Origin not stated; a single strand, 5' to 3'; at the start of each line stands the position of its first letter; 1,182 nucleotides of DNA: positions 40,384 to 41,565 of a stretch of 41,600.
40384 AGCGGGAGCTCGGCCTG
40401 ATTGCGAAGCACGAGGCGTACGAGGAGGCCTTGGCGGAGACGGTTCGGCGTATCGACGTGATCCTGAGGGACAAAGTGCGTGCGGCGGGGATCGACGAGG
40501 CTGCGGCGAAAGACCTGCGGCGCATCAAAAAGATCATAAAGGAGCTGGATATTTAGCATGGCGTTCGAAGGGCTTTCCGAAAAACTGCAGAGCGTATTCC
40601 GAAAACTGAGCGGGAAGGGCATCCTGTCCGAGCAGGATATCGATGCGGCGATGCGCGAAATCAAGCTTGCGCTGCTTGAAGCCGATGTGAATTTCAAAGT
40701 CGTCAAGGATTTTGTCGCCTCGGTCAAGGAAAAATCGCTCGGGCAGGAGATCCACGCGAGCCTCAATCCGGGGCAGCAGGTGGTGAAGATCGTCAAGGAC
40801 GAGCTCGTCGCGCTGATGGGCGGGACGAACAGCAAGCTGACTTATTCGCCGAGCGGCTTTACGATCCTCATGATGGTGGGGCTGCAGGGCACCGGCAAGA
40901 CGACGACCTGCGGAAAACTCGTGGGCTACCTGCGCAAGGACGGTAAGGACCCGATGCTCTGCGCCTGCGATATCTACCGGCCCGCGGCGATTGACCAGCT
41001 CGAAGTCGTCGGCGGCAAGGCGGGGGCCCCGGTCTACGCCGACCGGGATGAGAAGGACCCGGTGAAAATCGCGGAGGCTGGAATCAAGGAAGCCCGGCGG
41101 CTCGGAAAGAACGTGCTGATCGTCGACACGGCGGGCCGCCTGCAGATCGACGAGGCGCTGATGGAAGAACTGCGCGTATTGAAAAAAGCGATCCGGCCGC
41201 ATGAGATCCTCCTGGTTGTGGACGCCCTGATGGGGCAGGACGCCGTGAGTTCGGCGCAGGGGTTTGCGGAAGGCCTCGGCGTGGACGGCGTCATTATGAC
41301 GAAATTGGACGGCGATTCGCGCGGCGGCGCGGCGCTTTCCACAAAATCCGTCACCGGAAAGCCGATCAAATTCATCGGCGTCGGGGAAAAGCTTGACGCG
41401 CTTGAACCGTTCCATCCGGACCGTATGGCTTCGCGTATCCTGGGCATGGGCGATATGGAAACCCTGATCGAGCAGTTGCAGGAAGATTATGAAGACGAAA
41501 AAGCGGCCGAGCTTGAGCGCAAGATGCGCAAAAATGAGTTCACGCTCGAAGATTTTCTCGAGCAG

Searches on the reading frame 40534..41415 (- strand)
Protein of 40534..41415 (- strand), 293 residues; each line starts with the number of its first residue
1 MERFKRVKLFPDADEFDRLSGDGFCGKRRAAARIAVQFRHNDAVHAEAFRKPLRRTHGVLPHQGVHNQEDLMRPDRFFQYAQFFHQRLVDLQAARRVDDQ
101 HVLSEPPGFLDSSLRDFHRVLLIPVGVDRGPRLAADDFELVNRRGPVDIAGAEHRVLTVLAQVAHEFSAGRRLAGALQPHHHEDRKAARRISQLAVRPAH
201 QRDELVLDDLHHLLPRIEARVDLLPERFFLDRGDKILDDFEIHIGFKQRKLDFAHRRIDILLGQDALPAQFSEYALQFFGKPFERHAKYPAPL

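Call 62: find_encoding_contigs(protein=window:40534-41415:-, flank=10000, max_places=2)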
Protein window:40534-41415:- (293 aa): no gene with exactly this product is on record in the collection.

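Call 68: search_protein_families(library=pfam, proteins=[window:40534-41415:-], max_evalue=0.001)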
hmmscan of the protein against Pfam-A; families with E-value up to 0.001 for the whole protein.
window:40534-41415:- (293 aa): 0 families
